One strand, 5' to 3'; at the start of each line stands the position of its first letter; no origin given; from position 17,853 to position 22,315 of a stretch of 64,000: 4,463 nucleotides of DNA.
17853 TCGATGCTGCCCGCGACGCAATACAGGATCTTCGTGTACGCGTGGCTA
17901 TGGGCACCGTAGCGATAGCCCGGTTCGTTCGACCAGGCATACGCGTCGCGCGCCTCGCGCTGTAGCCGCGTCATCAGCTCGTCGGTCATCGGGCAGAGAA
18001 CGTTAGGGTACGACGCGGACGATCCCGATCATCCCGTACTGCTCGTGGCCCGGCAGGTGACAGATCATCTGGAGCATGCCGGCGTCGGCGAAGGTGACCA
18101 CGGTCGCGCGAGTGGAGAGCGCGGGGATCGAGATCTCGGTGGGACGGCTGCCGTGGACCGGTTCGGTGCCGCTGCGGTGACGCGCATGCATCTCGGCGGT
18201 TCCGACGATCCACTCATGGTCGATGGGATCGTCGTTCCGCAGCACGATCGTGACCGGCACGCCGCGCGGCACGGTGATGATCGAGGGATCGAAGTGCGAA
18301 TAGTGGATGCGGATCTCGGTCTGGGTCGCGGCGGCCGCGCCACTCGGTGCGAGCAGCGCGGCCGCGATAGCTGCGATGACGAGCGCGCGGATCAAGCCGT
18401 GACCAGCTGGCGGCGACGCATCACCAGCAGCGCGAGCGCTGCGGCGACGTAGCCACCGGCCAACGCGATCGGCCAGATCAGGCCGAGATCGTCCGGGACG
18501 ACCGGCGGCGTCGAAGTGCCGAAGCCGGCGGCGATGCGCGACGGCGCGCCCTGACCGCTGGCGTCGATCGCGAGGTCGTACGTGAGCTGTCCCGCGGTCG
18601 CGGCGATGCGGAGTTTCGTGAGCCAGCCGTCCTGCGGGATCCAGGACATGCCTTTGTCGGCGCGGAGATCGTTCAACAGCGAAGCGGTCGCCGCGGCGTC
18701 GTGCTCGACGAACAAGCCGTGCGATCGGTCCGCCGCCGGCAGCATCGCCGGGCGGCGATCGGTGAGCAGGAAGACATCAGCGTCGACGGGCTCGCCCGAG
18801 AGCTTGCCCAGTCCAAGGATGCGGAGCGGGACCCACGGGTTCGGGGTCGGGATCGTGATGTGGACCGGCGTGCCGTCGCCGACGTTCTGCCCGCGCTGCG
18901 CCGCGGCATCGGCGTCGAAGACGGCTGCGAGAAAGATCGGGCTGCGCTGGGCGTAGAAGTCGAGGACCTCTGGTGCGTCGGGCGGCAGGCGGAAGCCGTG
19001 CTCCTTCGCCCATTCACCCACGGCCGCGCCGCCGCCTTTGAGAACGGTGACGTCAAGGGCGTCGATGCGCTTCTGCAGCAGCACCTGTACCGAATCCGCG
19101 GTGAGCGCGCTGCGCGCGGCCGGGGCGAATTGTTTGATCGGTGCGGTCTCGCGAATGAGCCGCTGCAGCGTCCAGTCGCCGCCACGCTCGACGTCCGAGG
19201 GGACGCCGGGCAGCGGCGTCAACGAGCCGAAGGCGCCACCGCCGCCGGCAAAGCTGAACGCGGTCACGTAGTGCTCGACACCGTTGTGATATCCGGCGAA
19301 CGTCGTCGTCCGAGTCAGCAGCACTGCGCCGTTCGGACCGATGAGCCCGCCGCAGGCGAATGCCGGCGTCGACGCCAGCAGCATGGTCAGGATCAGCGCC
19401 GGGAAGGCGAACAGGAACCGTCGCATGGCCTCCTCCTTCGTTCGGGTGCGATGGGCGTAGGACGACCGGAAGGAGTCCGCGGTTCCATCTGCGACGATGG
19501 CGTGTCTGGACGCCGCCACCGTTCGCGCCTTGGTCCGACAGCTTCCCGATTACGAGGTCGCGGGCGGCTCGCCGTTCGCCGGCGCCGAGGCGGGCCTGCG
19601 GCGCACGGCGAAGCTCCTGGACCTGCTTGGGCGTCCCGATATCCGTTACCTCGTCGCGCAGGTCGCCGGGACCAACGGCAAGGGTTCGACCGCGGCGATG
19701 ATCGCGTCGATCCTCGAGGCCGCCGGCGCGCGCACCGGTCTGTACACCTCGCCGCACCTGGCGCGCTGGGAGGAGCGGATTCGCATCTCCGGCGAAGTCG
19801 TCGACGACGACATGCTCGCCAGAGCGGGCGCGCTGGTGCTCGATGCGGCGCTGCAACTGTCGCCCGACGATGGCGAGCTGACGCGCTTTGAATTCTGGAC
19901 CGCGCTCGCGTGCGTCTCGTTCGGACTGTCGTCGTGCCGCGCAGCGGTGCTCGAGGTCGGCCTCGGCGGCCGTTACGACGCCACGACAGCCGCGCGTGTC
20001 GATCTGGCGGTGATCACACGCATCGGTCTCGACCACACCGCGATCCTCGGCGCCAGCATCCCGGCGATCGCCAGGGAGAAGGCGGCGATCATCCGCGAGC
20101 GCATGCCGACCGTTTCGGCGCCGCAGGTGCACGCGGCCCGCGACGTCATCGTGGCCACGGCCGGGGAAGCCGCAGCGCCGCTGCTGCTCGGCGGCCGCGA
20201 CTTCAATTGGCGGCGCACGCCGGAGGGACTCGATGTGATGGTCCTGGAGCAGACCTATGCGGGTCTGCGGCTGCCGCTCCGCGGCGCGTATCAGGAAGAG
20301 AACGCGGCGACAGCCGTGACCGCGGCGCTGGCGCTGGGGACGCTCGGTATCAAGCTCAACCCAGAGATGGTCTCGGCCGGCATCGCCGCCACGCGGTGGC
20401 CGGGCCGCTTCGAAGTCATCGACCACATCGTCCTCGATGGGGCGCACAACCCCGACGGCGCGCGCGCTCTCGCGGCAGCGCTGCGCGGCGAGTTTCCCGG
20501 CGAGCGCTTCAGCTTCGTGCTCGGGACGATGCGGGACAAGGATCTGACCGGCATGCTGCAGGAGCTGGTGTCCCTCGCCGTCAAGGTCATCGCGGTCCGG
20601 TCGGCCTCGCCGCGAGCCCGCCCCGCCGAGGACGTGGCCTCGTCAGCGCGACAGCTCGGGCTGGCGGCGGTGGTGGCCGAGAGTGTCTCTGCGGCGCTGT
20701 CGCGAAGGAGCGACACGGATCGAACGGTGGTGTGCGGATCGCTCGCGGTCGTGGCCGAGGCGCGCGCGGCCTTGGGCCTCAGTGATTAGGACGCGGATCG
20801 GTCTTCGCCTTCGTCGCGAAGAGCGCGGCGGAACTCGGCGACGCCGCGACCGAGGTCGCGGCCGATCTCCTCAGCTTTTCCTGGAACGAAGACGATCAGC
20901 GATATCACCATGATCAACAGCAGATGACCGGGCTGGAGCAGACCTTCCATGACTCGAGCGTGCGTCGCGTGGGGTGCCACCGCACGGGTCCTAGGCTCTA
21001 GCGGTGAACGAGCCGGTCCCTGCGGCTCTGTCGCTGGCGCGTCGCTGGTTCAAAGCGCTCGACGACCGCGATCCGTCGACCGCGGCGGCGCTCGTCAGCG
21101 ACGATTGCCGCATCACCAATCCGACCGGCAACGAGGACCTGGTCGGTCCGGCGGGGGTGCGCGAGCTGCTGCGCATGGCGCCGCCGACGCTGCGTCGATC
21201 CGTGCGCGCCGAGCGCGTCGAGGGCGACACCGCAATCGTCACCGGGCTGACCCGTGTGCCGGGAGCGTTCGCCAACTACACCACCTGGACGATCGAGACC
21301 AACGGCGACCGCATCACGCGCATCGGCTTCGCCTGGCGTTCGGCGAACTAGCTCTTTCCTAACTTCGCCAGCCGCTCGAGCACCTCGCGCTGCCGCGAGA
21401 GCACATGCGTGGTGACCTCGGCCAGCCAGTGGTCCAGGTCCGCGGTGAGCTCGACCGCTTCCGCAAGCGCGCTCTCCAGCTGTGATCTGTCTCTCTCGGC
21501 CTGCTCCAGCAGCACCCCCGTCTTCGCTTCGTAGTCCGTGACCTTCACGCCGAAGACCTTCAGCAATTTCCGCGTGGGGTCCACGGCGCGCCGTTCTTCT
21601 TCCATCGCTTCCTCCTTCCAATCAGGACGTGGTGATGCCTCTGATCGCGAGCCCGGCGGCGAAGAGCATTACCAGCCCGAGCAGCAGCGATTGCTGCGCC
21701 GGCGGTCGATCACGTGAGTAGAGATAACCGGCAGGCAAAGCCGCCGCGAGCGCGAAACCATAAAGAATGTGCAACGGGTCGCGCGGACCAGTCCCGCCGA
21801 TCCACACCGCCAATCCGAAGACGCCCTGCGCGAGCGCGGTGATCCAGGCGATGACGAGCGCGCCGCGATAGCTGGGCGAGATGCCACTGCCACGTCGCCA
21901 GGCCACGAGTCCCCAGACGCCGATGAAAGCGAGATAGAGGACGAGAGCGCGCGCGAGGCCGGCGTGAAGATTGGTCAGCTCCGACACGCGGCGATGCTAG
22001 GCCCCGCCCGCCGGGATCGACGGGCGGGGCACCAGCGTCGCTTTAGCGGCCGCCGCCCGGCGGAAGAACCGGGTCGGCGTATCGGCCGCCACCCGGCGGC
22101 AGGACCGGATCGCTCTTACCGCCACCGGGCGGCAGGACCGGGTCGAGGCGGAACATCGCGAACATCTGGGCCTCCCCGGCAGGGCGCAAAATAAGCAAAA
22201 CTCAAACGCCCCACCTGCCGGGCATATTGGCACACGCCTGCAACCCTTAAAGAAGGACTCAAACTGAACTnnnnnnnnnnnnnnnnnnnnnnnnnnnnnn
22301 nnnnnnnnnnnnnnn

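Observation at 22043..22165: Unannotated 40-aa precursor carrying three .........[K/R] cores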

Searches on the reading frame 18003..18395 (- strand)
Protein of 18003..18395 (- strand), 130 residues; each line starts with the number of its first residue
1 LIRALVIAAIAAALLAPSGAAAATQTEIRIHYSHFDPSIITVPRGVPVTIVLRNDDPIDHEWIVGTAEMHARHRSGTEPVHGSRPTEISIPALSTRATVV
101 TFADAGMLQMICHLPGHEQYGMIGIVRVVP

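Call 8: search_protein_families(library=pfam, proteins=[window:18003-18395:-], max_evalue=0.01)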
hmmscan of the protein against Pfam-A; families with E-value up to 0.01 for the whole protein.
window:18003-18395:- (130 aa): 4 families
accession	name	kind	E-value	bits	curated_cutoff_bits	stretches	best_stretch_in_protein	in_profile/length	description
PF13473.12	Cupredoxin_1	-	3.8e-09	36.9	27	1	6-66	3-63/104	Cupredoxin-like domain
PF00127.26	Copper-bind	-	0.00025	21.8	21.2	1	29-128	8-98/99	Copper binding proteins, plastocyanin/azurin family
PF23509.1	MSMEG_3727_PQQ-assoc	-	0.0017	18.3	27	1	10-63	32-84/152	MSMEG_3727, PQQ-associated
PF07731.20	Cu-oxidase_2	-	0.0018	18.5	20.4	0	35-128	30-133/137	Multicopper oxidase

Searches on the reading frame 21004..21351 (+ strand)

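Call 8: search_protein_families(library=pfam, proteins=[window:21004-21351:+], max_evalue=0.01)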
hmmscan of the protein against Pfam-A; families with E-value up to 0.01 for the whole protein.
window:21004-21351:+ (115 aa): 6 families
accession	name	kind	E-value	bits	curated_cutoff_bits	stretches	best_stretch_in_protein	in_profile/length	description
PF12680.13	SnoaL_2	-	9.2e-12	45.9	27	1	12-105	1-100/102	SnoaL-like domain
PF14534.12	DUF4440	-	1.1e-07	32.7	25.2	1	10-91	3-85/107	Domain of unknown function (DUF4440)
PF07858.18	LEH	-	3.4e-06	27.8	24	1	12-79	7-74/122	Limonene-1,2-epoxide hydrolase catalytic domain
PF02136.26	NTF2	-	0.0031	18.4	21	1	10-68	4-62/116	Nuclear transport factor 2 (NTF2) domain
PF13577.12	SnoaL_4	-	0.004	17.6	24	0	11-62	12-63/126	SnoaL-like domain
PF07366.18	SnoaL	-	0.0068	16.7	28.4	1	12-76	4-70/126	SnoaL-like polyketide cyclase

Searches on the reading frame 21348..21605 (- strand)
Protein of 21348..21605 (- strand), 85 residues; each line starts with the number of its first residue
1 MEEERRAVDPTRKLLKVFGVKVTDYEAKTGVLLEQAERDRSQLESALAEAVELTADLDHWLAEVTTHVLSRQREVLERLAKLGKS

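Call 69: search_protein_families(library=pfam, proteins=[window:21348-21605:-], max_evalue=10)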
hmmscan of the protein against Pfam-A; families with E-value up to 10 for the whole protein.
window:21348-21605:- (85 aa): 3 families
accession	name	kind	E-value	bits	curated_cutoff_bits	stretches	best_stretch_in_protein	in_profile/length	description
PF14638.11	FNIP_C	-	0.085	12.9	25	1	40-68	63-91/189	Folliculin-interacting protein C-terminus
PF02661.23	Fic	-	0.18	13.1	24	1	35-82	21-67/93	Fic/DOC family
PF21176.3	RecR_HhH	-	0.51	10.6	27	0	66-81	24-39/45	RecR, helix-hairpin-helix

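Call 84: search_protein_families(library=ncbifam, proteins=[window:21348-21605:-], max_evalue=0.01)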
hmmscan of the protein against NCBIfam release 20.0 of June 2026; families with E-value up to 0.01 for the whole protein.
window:21348-21605:- (85 aa): 0 families

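Call 85: search_protein_families(library=padloc, proteins=[window:21348-21605:-], max_evalue=0.01)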
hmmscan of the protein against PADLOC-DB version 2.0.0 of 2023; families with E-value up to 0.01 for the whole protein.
window:21348-21605:- (85 aa): 0 families

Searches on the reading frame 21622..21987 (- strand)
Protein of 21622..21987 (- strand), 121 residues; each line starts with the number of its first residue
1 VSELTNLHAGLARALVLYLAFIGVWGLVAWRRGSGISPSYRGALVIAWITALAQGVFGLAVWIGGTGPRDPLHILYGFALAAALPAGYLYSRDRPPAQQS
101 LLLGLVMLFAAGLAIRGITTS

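Call 8: search_protein_families(library=pfam, proteins=[window:21622-21987:-], max_evalue=0.01)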
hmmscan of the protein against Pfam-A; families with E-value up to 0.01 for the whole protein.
window:21622-21987:- (121 aa): 0 families

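Call 14: find_homologous_proteins(query=window:21622-21987:-, max_evalue=0.001)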
Query window:21622-21987:- (121 aa): 262 proteins with E <= 0.001 among 663 candidates; the best 120 are listed.
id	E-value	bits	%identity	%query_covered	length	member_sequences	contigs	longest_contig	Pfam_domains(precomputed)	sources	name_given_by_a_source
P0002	3.4e-69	248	98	100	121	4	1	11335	-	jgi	-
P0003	2.0e-60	220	86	100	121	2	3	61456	-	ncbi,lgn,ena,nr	ncbi:MAG: hypothetical protein AUH85_01880 [Chloroflexi bacterium 13_1_40CM_4_68_4]|nr:MAG: hypothet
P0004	1.2e-52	195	73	100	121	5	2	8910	-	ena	-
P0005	2.5e-52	194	77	98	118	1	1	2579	-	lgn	-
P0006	7.0e-52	192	79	98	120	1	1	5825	-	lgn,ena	-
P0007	2.6e-51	190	75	100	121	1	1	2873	-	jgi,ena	jgi:hypothetical protein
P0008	8.9e-50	185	75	100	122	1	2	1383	-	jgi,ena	jgi:hypothetical protein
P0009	3.6e-49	184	75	98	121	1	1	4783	-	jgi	jgi:hypothetical protein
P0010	1.3e-48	182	75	98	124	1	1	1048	-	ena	-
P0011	1.7e-47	178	69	100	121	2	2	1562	-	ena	-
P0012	1.2e-46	175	96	74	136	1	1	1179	-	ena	-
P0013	1.7e-46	175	69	100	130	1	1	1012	-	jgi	jgi:hypothetical protein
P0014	1.8e-46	175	67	100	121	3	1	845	-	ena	-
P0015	2.6e-46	174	70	100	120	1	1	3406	-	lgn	-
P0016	1.0e-45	172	73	100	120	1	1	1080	-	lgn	-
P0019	2.2e-42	162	70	95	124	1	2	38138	-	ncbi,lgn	-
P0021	1.9e-41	159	68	95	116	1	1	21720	-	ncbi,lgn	-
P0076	7.2e-26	108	50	100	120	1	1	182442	-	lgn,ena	-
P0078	7.2e-26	108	56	94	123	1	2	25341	-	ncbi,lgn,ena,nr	ncbi:MAG: hypothetical protein KGJ98_07310 [Chloroflexota bacterium]|nr:hypothetical protein [Chloro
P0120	5.7e-25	105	52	100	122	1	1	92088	-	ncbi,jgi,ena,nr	ncbi:MAG TPA: hypothetical protein VFC31_12540 [Candidatus Limnocylindria bacterium]|nr:hypothetical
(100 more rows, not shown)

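Call 16: find_encoding_contigs(protein=P0003, flank=4000, max_places=1)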
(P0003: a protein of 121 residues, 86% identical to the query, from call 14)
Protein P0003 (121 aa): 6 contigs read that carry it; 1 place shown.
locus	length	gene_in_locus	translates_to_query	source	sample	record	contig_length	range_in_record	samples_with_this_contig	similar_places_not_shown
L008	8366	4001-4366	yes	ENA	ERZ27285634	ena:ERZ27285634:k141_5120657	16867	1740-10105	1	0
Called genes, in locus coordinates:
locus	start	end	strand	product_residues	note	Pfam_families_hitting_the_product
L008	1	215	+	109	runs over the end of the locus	PF13451:zf_Tbcl, PF23477:zf_Tbcl_2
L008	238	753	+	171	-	PF00160:Pro_isomerase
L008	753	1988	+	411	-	PF01979:Amidohydro_1, PF07969:Amidohydro_3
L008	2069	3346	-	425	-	PF13374:TPR_10 (faint), PF13560:HTH_31, PF01381:HTH_3 (faint), PF07719:TPR_2 (faint), PF13176:TPR_7 (faint), PF13181:TPR_8 (faint), PF00515:TPR_1 (faint), PF13424:TPR_12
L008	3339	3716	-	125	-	-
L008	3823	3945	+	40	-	-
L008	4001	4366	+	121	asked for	-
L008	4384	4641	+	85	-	-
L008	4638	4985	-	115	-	PF07858:LEH (weak), PF14534:DUF4440 (weak), PF12680:SnoaL_2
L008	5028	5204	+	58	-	PF02416:TatA_B_E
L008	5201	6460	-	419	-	PF08245:Mur_ligase_M, PF27239:FOL3_C, PF02875:Mur_ligase_C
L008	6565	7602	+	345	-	PF10092:DUF2330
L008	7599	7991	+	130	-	PF13473:Cupredoxin_1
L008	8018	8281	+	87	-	PF07883:Cupin_2 (weak)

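Call 17: find_encoding_contigs(protein=P0019, flank=4000, max_places=1)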
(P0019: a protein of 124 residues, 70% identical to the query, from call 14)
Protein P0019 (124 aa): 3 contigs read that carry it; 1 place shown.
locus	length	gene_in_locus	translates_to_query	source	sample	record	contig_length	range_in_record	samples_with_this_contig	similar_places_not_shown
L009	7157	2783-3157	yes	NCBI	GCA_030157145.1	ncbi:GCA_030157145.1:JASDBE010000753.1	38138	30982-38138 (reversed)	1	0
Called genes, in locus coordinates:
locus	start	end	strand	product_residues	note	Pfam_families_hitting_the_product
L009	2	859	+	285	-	?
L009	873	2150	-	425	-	PF13560:HTH_31, PF01381:HTH_3 (weak), PF13176:TPR_7 (faint), PF13181:TPR_8 (faint), PF13374:TPR_10 (faint), PF13424:TPR_12 (weak), PF00515:TPR_1 (faint), PF13424:TPR_12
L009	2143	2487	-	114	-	-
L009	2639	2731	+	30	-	-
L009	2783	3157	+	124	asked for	-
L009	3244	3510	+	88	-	-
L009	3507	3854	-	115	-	PF12680:SnoaL_2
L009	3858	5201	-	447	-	PF08245:Mur_ligase_M (faint), PF02875:Mur_ligase_C, PF27239:FOL3_C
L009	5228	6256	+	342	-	PF10092:DUF2330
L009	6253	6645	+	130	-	PF13473:Cupredoxin_1 (weak)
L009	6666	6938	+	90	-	-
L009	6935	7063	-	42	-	-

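Call 18: find_encoding_contigs(protein=P0021, flank=4000, max_places=1)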
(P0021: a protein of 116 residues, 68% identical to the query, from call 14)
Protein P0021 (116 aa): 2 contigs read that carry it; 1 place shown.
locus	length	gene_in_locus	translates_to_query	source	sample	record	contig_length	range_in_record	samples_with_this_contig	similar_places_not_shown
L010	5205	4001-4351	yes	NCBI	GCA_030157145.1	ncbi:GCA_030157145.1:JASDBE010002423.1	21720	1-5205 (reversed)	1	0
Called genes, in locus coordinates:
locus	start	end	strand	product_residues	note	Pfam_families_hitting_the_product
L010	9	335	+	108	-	PF13451:zf_Tbcl, PF23477:zf_Tbcl_2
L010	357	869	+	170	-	PF00160:Pro_isomerase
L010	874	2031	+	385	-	PF07969:Amidohydro_3 (weak), PF01979:Amidohydro_1, PF07969:Amidohydro_3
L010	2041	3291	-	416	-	PF01381:HTH_3 (weak), PF13560:HTH_31 (weak), PF00515:TPR_1 (faint), PF07719:TPR_2 (faint), PF13181:TPR_8 (faint), PF13374:TPR_10 (faint), PF13424:TPR_12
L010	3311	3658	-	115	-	-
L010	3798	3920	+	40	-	-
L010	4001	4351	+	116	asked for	-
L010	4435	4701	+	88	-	-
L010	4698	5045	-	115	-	PF12680:SnoaL_2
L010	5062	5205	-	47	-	?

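Call 23: find_encoding_contigs(protein=P0076, flank=4000, max_places=1)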
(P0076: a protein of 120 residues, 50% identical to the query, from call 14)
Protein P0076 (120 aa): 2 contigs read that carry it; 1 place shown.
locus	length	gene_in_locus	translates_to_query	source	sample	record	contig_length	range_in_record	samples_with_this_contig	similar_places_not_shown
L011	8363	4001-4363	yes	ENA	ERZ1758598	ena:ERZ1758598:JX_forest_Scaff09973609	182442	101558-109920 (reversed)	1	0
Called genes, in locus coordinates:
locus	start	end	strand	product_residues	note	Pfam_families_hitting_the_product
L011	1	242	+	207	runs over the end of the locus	PF10925:DUF2680 (faint)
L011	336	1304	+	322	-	PF12974:Phosphonate-bd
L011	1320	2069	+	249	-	PF00005:ABC_tran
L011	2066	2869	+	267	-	PF00528:BPD_transp_1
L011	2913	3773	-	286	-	PF00800:PDT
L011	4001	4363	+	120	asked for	-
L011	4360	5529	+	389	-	PF00266:Aminotran_5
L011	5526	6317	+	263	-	PF00106:adh_short, PF08659:KR, PF13561:adh_short_C2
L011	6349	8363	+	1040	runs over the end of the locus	PF00211:Guanylate_cyc, PF13191:AAA_16, PF13424:TPR_12 (weak)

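Call 24: find_encoding_contigs(protein=P0120, flank=4000, max_places=1)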
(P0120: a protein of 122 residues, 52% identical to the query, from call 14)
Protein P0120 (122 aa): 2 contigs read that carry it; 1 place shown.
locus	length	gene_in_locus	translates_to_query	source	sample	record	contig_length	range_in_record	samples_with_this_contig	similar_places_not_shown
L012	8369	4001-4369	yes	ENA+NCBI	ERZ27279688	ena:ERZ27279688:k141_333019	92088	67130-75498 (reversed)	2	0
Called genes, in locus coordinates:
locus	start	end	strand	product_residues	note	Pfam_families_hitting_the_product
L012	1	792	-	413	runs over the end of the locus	PF00108:Thiolase_N, PF02803:Thiolase_C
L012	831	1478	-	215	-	PF01810:LysE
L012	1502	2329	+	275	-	PF01925:TauE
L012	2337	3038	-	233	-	PF01061:ABC2_membrane (weak), PF12679:ABC2_membrane_2 (weak), PF12730:ABC2_membrane_4 (weak), PF12698:ABC2_membrane_3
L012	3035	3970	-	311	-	PF00005:ABC_tran, PF13304:AAA_21 (weak)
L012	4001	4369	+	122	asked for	-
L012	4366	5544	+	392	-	PF00266:Aminotran_5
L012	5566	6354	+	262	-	PF00106:adh_short, PF08659:KR, PF13561:adh_short_C2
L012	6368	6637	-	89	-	-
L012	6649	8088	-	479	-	PF00171:Aldedh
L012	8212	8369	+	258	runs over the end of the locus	PF00378:ECH_1, PF16113:ECH_2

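Call 25: find_encoding_contigs(protein=P0078, flank=4000, max_places=1)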
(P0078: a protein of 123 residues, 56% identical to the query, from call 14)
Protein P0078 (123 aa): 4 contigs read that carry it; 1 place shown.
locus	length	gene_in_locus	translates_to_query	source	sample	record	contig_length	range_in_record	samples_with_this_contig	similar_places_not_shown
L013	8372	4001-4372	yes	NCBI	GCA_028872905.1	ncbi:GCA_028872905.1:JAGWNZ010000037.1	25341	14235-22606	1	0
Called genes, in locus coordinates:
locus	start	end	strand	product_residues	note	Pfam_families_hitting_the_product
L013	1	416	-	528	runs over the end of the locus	PF01039:Carboxyl_trans, PF03255:ACCA (weak)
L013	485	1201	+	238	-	PF13483:Lactamase_B_3, PF12706:Lactamase_B_2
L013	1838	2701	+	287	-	PF00800:PDT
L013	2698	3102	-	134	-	PF07843:DUF1634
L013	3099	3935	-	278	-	PF01925:TauE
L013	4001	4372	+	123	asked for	-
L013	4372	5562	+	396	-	PF00266:Aminotran_5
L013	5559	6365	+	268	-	PF00106:adh_short, PF08659:KR, PF13561:adh_short_C2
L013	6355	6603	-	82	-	-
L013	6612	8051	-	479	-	PF00171:Aldedh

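Call 69: search_protein_families(library=pfam, proteins=[window:21622-21987:-], max_evalue=10)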
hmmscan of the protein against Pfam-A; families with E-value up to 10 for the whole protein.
window:21622-21987:- (121 aa): 1 family
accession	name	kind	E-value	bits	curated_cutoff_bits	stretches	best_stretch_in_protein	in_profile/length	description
PF01699.29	Na_Ca_ex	-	0.03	14.7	24.9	1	14-65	11-62/151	Sodium/calcium exchanger protein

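Call 84: search_protein_families(library=ncbifam, proteins=[window:21622-21987:-], max_evalue=0.01)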
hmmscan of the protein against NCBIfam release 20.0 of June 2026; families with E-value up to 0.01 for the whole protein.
window:21622-21987:- (121 aa): 0 families

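Call 85: search_protein_families(library=padloc, proteins=[window:21622-21987:-], max_evalue=0.01)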
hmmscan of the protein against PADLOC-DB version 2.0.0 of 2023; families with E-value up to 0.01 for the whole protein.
window:21622-21987:- (121 aa): 0 families

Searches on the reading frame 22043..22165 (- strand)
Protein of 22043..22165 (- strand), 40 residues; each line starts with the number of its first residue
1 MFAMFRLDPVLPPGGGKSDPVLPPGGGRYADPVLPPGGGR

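Call 8: search_protein_families(library=pfam, proteins=[window:22043-22165:-], max_evalue=0.01)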
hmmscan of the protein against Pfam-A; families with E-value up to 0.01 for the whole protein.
window:22043-22165:- (40 aa): 0 families

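Call 9: find_encoding_contigs(protein=window:22043-22165:-, flank=10000)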
Protein window:22043-22165:- (40 aa): 16 contigs read that carry it; 6 places shown.
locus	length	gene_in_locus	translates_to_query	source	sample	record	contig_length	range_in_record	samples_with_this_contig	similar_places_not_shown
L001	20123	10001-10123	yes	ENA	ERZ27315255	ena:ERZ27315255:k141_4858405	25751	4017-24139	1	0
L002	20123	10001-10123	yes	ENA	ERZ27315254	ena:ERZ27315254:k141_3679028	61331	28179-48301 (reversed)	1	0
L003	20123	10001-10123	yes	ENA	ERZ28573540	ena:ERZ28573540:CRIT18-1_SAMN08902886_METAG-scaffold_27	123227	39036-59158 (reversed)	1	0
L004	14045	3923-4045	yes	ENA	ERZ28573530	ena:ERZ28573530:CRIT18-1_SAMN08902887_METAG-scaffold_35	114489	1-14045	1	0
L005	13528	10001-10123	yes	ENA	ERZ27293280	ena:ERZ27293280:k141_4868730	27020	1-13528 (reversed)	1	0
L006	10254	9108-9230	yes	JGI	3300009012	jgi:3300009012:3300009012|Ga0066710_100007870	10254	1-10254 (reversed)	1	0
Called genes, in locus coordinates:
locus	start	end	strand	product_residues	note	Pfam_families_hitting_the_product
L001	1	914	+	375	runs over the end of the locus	PF03702:AnmK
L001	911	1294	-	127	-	PF06150:ChaB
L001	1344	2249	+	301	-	PF13580:SIS_2, PF22645:GKRP_SIS_N, PF01380:SIS (weak)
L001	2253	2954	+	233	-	PF08378:NERD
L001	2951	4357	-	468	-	-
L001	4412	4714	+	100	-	-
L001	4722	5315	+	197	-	PF13302:Acetyltransf_3, PF00583:Acetyltransf_1 (weak)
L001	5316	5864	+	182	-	PF13302:Acetyltransf_3, PF13420:Acetyltransf_4 (weak), PF13523:Acetyltransf_8 (faint), PF00583:Acetyltransf_1 (weak)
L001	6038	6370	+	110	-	PF13451:zf_Tbcl, PF23477:zf_Tbcl_2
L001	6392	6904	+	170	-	PF00160:Pro_isomerase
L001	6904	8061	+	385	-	PF01979:Amidohydro_1, PF07969:Amidohydro_3 (weak)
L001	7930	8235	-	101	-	-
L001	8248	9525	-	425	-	PF13374:TPR_10 (faint), PF13560:HTH_31, PF01381:HTH_3 (weak), PF13181:TPR_8 (faint), PF07719:TPR_2 (faint), PF13176:TPR_7 (faint), PF00515:TPR_1 (faint), PF13424:TPR_12 (weak)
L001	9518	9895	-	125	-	-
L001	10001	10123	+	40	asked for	-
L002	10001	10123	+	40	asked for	-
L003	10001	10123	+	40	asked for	-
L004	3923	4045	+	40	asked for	-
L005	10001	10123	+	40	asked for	-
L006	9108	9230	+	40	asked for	-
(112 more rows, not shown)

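Call 10: find_homologous_proteins(query=window:22046-22165:-, max_evalue=10)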
Query seq(40 aa) (40 aa): 1 proteins with E <= 10 among 62 candidates.
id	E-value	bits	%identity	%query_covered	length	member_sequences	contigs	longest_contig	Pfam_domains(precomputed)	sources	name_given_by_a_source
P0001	2.6e-6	45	96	60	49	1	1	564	-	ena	-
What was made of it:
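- Tried and rejected: Protein search with the 40-mer (call 10).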

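Call 12: find_encoding_contigs(protein=P0001, flank=10000)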
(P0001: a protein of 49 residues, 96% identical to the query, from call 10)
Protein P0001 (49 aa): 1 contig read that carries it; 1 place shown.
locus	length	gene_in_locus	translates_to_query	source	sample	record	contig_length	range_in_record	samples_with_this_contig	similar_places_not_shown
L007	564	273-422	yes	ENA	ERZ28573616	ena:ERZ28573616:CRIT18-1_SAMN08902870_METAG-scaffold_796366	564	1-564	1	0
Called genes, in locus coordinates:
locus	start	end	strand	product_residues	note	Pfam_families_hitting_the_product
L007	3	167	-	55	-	?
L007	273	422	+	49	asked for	-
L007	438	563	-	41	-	?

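Call 84: search_protein_families(library=ncbifam, proteins=[window:22043-22165:-], max_evalue=0.01)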
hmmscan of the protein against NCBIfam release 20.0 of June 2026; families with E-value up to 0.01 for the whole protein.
window:22043-22165:- (40 aa): 0 families

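Call 85: search_protein_families(library=padloc, proteins=[window:22043-22165:-], max_evalue=0.01)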
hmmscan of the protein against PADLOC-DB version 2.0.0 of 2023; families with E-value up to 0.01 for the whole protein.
window:22043-22165:- (40 aa): 0 families
